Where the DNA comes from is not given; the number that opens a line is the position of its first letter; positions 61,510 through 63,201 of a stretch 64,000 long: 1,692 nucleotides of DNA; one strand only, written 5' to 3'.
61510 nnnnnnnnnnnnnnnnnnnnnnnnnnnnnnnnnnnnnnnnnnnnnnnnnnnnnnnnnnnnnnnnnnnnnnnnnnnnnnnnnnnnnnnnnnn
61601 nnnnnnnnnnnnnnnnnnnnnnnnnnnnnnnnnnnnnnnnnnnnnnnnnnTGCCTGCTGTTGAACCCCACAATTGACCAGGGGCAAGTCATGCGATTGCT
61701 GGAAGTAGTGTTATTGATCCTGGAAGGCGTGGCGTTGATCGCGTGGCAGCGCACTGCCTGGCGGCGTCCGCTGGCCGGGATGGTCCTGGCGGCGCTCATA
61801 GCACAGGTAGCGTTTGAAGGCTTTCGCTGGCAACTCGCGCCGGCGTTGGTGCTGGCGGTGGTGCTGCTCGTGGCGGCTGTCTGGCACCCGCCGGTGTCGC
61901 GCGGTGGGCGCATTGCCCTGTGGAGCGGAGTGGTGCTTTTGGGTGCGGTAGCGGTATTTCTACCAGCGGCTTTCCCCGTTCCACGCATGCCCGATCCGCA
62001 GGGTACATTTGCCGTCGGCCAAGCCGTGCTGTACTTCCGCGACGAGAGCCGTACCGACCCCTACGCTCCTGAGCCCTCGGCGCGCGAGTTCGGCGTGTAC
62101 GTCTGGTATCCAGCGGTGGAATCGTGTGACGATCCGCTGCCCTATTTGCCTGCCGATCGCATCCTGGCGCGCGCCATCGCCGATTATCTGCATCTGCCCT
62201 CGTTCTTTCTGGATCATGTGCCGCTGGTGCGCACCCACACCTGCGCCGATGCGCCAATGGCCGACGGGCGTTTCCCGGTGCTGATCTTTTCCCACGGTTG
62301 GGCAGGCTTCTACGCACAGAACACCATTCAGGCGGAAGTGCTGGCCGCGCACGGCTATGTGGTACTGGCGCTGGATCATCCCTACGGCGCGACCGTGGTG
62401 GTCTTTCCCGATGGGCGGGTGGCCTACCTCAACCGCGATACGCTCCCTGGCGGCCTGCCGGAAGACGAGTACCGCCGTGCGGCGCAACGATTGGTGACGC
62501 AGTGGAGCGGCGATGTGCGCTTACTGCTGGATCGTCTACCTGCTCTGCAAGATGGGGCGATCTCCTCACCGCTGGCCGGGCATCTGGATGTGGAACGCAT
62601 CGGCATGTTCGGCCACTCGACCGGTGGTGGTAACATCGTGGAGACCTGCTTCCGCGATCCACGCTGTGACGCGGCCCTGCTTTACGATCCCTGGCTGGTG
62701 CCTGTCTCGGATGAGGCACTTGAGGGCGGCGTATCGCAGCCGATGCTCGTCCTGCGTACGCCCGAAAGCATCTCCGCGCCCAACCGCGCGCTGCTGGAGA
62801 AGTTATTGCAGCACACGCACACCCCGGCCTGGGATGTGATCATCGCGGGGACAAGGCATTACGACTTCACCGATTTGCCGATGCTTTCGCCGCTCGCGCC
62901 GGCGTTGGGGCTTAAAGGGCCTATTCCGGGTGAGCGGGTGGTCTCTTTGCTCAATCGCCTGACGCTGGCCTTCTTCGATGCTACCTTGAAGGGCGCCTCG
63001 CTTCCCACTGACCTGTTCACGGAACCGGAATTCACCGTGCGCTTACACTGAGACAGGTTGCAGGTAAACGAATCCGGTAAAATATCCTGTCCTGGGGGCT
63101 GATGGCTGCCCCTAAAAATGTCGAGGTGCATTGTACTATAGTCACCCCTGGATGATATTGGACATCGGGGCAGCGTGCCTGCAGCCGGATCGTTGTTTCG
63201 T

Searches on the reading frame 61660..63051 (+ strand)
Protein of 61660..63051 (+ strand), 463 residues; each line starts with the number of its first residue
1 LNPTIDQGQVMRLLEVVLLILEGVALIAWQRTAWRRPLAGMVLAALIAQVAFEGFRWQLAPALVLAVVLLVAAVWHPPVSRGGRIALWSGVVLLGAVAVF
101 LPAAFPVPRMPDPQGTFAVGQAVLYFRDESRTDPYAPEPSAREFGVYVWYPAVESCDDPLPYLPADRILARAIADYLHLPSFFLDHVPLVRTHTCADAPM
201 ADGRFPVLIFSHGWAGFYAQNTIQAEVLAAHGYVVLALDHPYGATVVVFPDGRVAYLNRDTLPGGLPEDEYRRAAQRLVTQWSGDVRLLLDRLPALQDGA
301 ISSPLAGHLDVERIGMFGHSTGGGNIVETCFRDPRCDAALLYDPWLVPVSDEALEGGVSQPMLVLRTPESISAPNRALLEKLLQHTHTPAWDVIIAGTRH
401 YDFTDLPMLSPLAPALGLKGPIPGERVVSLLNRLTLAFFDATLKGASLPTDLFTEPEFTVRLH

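Call 11: search_protein_families(library=pfam, proteins=[window:61660-63051:+])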
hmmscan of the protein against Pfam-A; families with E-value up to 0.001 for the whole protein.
window:61660-63051:+ (463 aa): 3 families
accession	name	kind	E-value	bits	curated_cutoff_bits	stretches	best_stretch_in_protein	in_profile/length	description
PF03403.19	PAF-AH_p_II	-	1.6e-23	83.3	20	2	305-442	214-351/372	Platelet-activating factor acetylhydrolase, isoform II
PF12740.14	PETase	-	4.3e-06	26.8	28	1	298-346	111-159/263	PET hydrolase-like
PF07224.18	Chlorophyllase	-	0.00097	18.5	26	0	198-237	35-74/301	Chlorophyllase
